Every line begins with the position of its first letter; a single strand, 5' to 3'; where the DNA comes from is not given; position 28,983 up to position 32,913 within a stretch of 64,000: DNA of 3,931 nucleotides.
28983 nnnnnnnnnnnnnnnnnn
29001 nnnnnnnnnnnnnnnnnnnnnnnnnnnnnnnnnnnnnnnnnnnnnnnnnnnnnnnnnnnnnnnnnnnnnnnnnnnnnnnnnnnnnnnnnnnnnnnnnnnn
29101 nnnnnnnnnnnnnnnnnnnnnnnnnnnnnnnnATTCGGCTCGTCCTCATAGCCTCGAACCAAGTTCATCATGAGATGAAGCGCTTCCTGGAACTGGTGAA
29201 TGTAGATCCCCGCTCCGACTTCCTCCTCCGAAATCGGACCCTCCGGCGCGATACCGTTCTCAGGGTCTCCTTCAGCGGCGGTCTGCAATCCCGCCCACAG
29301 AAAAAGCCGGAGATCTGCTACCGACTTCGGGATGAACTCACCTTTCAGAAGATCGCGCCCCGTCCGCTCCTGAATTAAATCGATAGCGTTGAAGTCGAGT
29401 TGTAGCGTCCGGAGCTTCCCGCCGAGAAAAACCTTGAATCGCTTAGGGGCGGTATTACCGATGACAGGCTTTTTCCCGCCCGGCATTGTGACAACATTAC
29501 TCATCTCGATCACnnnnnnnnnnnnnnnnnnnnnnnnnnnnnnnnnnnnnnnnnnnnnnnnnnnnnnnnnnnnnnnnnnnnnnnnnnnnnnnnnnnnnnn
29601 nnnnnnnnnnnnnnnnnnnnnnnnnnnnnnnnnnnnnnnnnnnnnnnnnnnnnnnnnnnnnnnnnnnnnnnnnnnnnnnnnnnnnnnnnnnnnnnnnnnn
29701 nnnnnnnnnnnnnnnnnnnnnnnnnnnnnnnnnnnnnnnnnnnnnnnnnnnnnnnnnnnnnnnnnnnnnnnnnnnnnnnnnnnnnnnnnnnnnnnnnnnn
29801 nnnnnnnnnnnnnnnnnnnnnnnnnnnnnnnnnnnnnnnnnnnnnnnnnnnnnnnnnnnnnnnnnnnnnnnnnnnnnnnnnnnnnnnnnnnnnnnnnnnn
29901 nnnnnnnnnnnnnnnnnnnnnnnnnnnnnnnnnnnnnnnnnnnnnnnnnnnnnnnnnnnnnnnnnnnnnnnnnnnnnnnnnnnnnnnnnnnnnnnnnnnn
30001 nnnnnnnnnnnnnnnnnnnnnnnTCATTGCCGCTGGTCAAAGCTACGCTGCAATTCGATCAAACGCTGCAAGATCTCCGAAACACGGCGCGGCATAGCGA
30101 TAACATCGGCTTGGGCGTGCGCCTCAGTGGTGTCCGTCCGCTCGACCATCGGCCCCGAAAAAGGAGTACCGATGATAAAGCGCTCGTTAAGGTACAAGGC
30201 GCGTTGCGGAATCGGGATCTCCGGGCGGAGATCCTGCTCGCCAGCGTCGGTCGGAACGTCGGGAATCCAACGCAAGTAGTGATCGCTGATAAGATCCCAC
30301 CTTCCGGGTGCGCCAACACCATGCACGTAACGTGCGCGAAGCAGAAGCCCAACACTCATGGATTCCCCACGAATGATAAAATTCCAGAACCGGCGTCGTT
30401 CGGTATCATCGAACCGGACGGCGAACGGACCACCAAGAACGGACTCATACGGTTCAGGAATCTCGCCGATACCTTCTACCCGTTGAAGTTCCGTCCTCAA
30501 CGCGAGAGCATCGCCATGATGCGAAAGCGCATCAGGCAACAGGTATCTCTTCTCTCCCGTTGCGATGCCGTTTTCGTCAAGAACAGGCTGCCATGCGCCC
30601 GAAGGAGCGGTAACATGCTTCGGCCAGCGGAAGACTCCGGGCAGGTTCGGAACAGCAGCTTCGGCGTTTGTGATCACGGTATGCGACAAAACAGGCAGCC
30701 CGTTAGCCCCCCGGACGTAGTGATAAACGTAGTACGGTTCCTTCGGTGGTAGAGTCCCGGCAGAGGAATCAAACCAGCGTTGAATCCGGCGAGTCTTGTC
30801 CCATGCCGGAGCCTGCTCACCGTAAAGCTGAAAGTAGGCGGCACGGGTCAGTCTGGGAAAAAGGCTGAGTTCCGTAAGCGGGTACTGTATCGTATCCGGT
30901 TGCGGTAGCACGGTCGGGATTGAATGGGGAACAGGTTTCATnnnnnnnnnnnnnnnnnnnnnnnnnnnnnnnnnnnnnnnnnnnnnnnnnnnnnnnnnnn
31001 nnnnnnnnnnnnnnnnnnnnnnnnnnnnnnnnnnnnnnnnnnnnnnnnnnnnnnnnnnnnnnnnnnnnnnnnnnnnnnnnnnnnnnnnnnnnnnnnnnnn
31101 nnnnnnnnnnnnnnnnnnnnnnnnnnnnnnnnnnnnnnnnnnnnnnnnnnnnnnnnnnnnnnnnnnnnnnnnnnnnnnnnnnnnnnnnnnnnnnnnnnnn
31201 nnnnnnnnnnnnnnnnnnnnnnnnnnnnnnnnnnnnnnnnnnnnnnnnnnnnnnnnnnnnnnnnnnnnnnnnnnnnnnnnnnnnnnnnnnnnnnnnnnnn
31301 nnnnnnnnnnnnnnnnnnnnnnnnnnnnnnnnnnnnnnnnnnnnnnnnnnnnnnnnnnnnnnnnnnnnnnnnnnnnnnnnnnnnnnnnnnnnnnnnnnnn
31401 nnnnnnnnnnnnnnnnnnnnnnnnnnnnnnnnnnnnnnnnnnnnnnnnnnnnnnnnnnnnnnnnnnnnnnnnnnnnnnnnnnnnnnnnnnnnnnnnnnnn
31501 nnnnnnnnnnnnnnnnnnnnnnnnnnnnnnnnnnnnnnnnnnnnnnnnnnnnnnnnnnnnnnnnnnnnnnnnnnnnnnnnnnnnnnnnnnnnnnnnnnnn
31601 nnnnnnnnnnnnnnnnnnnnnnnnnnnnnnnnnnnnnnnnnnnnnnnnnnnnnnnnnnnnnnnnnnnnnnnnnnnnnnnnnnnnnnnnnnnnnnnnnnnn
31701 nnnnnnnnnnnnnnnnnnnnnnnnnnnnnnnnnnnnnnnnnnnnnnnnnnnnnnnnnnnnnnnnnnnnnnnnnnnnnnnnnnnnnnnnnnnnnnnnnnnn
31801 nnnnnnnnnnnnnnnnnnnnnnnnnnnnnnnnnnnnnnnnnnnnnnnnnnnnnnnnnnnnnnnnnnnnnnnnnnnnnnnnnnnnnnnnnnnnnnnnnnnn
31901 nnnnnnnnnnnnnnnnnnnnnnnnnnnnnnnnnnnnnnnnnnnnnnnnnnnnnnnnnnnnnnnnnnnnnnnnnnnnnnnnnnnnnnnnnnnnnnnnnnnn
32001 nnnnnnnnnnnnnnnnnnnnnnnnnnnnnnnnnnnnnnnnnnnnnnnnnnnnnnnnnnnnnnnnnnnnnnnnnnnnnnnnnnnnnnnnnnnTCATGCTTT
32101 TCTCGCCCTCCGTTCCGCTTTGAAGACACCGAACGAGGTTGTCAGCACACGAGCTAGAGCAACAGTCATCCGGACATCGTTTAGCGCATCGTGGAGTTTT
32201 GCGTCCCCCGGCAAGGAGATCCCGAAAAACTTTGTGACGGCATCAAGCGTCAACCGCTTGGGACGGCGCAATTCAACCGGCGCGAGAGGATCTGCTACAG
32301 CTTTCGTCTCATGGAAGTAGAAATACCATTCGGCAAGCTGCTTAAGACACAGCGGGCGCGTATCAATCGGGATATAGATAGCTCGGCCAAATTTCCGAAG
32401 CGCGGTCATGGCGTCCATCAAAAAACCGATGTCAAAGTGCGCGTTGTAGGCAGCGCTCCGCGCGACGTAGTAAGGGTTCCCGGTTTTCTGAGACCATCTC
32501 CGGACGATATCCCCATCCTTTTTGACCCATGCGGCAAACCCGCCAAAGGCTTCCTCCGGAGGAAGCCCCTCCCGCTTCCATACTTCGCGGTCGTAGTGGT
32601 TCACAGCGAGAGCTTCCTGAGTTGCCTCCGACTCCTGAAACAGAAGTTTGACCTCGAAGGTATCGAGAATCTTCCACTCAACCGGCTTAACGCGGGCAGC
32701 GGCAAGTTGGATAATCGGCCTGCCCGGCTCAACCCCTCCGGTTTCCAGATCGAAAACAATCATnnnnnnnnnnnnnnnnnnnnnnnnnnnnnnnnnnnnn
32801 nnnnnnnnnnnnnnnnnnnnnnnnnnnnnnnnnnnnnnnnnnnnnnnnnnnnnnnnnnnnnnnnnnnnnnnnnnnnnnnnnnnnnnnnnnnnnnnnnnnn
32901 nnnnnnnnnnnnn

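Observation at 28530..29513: Tail-assembly-chaperone (gpG)-like domain fused to a SAM-dependent methyltransferase, encoded far from the tail genes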

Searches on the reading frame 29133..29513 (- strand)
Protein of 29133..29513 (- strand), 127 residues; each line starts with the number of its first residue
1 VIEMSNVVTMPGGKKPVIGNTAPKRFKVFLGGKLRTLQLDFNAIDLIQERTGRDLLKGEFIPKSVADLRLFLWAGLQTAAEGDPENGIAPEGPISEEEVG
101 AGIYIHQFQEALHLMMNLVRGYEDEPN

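Call 32: search_protein_representatives(alignment_id=A2)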
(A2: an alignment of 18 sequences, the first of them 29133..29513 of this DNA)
Query: 18 sequences, 100 profile positions. Proteins with E-value up to 0.001 (for the whole library): 5130; up to 1e-10: 803; up to 1e-30: 0. The best 150 are listed.
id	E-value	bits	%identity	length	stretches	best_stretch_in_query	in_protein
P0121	1.3e-27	111.7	-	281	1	8-100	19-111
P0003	9.4e-27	109.0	-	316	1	1-99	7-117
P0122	4.0e-25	103.7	-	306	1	2-100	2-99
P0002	6.0e-25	103.2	-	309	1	1-100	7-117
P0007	1.9e-24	101.6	-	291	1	10-99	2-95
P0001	2.3e-24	101.3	-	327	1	5-100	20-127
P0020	3.7e-24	100.6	-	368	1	1-100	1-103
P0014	6.3e-24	99.9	-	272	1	4-99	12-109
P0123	8.0e-24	99.5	-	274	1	9-99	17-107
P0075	2.6e-22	94.7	-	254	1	10-100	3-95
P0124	3.2e-22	94.4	-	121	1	6-95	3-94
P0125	2.2e-21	91.7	-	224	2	8-84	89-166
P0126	3.3e-21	91.2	-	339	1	4-99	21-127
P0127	3.5e-21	91.1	-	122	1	3-95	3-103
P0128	6.4e-21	90.2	-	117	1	3-95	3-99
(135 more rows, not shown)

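Call 33: predict_structure(alignment_id=A2)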
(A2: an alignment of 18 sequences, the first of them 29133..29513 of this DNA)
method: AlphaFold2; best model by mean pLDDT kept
length: 127 residues; sequences in the alignment: 18
mean_pLDDT: 83.1   pTM: 0.72
mean pLDDT of the five models: 83.1, 81.1, 80.4, 80.2, 79.8
residues with pLDDT >= 90: 62; 70-90: 39; 50-70: 20; < 50: 6
segments of 3 or more residues with pLDDT < 50: 124-127
pLDDT, mean of each block of 10 residues (from residue 1): 61 61 85 91 94 91 92 92 83 93 90 87 47
secondary structure, 60 per line:
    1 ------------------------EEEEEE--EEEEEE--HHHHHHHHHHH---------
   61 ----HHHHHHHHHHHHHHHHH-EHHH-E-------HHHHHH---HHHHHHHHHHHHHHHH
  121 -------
elements in order: E25-30 E33-38 H41-51 H65-81 H96-101 H105-120

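Call 37: fold_search(model_id=the predicted structure, library=pdb)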
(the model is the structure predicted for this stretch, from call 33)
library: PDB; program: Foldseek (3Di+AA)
matches with E <= 10: 43; with E <= 0.001: 0
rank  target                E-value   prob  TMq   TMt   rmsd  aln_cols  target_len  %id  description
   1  8cwr_B                1.7e+00  0.07  0.20  0.23  13.1       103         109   14  Complex structure of WhiB3 and the SigmaAr4-RNAP Beta flap tip chimera in space group R3 (released 2023-05-17)
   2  9jo4_A                1.7e+00  0.03  0.16  0.03  13.0       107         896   18  Cryo-EM structure of human BKca channel-compound 51b complex (released 2025-02-26)
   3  9jo4_B                2.0e+00  0.03  0.16  0.04  13.0       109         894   17  Cryo-EM structure of human BKca channel-compound 51b complex (released 2025-02-26)
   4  8cwt_B                2.1e+00  0.06  0.19  0.22  12.9       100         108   15  Complex structure of WhiB3 and the SigmaAr4-RNAP Beta flap tip chimera in space group P43212 (released 2023-05-17)
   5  3ogn_A                2.2e+00  0.06  0.21  0.21  14.2        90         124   13  Crystal Structure of an Odorant-binding Protein from the Southern House Mosquito Complexed with an Oviposition Pheromo (released 2010-11-03)
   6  3zu0_A                3.2e+00  0.03  0.17  0.05  11.5        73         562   15  Structure of Haemophilus influenzae NAD nucleotidase (NadN) (released 2011-12-14)
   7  5g5g_A                3.6e+00  0.01  0.14  0.12  17.4       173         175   12  Escherichia coli Periplasmic Aldehyde Oxidase (released 2016-09-28)
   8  3zu0_B                3.9e+00  0.02  0.16  0.05  10.9        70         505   17  Structure of Haemophilus influenzae NAD nucleotidase (NadN) (released 2011-12-14)
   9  5h9e_I                4.1e+00  0.01  0.15  0.07  22.8       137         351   11  Crystal structure of E. coli Cascade bound to a PAM-containing dsDNA target (32-nt spacer) at 3.20 angstrom resolution (released 2016-02-17)
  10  6ogy_I                4.4e+00  0.02  0.19  0.05  16.9       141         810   10  In situ structure of Rotavirus RNA-dependent RNA polymerase at duplex-open state (released 2019-05-22)
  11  3ztv                  4.6e+00  0.02  0.16  0.05  11.5        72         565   12  Structure of Haemophilus influenzae NAD nucleotidase (NadN) (released 2011-12-14)
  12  7nvu_M                4.9e+00  0.04  0.18  0.10  11.5       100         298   13  RNA polymerase II core pre-initiation complex with open promoter DNA (released 2021-05-05)
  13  5l6m_I                4.9e+00  0.03  0.14  0.21  18.0        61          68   13  Structure of Caulobacter crescentus VapBC1 (VapB1deltaC:VapC1 form) (released 2016-12-28)
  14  8hcu_C                4.9e+00  0.02  0.17  0.18  15.8       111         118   13  Crystal structure of BCOR/PCGF1/KDM2B complex (released 2023-11-15)
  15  8yb6_D                4.9e+00  0.01  0.17  0.08  17.9       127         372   16  Type I-EHNH Cascade complex (released 2024-07-31)
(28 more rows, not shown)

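Call 41: fold_search(model_id=the predicted structure, library=viral)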
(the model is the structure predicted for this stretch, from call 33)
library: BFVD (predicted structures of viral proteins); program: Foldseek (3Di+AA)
matches with E <= 10: 365; with E <= 0.001: 5
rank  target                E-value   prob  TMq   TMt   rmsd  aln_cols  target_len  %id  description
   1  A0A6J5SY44            6.2e-05  1.00  0.56  0.57   7.8       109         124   24  Uncharacterized protein [uncultured Caudovirales phage]
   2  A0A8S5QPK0            6.6e-05  1.00  0.56  0.57  11.1       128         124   19  Tail tube protein [Siphoviridae sp. ct6oU4]
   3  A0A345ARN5            2.2e-04  1.00  0.58  0.39   5.6       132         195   23  Tail assembly protein [Paenibacillus phage Wanderer]
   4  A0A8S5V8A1            3.9e-04  1.00  0.61  0.55   5.7       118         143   22  Tail tube protein [Myoviridae sp. ctDzM5]
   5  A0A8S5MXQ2            8.1e-04  1.00  0.58  0.64   2.9       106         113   20  Tail tube protein [Siphoviridae sp. ct91l7]
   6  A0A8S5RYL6            1.1e-03  1.00  0.59  0.55   4.5       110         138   20  Tail tube protein [Myoviridae sp. ctKFg29]
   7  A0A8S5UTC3            1.2e-03  1.00  0.57  0.49   5.7       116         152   15  Tail tube protein [Siphoviridae sp. ct4fm14]
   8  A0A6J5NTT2            2.0e-03  1.00  0.49  0.53   4.3        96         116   18  Uncharacterized protein [uncultured Caudovirales phage]
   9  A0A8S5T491            2.0e-03  1.00  0.52  0.38   9.5       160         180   14  Tail assembly chaperone protein [Siphoviridae sp. ctn8e14]
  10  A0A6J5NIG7            2.3e-03  1.00  0.54  0.54   5.0       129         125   19  Uncharacterized protein [uncultured Caudovirales phage]
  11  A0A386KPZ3            2.4e-03  1.00  0.55  0.51   5.7       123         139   15  Uncharacterized protein [Caulobacter phage Kronos]
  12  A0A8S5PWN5            2.8e-03  1.00  0.56  0.61   4.1       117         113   17  Uncharacterized protein [Siphoviridae sp. ct9GL2]
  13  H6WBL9                3.3e-03  1.00  0.49  0.35   5.1       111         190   14  Uncharacterized protein [Rhodobacter phage RcapNL]
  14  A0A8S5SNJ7            5.8e-03  1.00  0.50  0.52   5.1       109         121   19  Tail assembly chaperone protein [Siphoviridae sp. ctnR613]
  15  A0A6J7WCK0            7.4e-03  1.00  0.47  0.49   5.3       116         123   20  Uncharacterized protein [uncultured Caudovirales phage]
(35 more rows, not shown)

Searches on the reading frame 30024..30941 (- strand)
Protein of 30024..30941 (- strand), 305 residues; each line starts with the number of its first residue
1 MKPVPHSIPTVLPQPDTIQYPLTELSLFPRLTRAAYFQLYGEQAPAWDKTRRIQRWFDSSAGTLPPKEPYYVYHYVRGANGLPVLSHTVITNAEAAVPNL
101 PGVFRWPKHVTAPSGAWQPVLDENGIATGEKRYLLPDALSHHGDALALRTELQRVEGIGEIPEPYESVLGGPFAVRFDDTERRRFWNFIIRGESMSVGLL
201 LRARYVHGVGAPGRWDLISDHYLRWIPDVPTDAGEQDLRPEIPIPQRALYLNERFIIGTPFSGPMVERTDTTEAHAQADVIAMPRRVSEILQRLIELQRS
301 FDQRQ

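Call 12: search_protein_families(library=pfam, proteins=[window:30024-30941:-], max_evalue=0.01)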
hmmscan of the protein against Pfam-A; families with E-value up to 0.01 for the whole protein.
window:30024-30941:- (305 aa): 0 families

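Call 13: search_protein_families(library=phrogs, proteins=[window:30024-30941:-], max_evalue=0.01)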
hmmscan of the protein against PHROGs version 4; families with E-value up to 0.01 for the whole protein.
window:30024-30941:- (305 aa): 0 families

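Call 66: search_solved_structures(query=window:30024-30941:-, max_evalue=1)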
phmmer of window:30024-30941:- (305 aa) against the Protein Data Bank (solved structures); distinct sequences matched with E-value up to 1: 0.

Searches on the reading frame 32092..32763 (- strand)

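Call 12: search_protein_families(library=pfam, proteins=[window:32092-32763:-], max_evalue=0.01)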
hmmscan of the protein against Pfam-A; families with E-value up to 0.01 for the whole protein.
window:32092-32763:- (223 aa): 1 family
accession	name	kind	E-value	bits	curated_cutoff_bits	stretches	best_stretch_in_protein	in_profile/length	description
PF00929.31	RNase_T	-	1.9e-07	32.2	24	1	2-203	1-163/164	Exonuclease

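Call 13: search_protein_families(library=phrogs, proteins=[window:32092-32763:-], max_evalue=0.01)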
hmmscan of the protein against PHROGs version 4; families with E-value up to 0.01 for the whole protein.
window:32092-32763:- (223 aa): 1 family
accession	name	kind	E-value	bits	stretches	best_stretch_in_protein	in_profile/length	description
phrog_192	-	DNA, RNA and nucleotide metabolism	1.1e-23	85.1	1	2-208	109-271/397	DNA polymerase exonuclease subunit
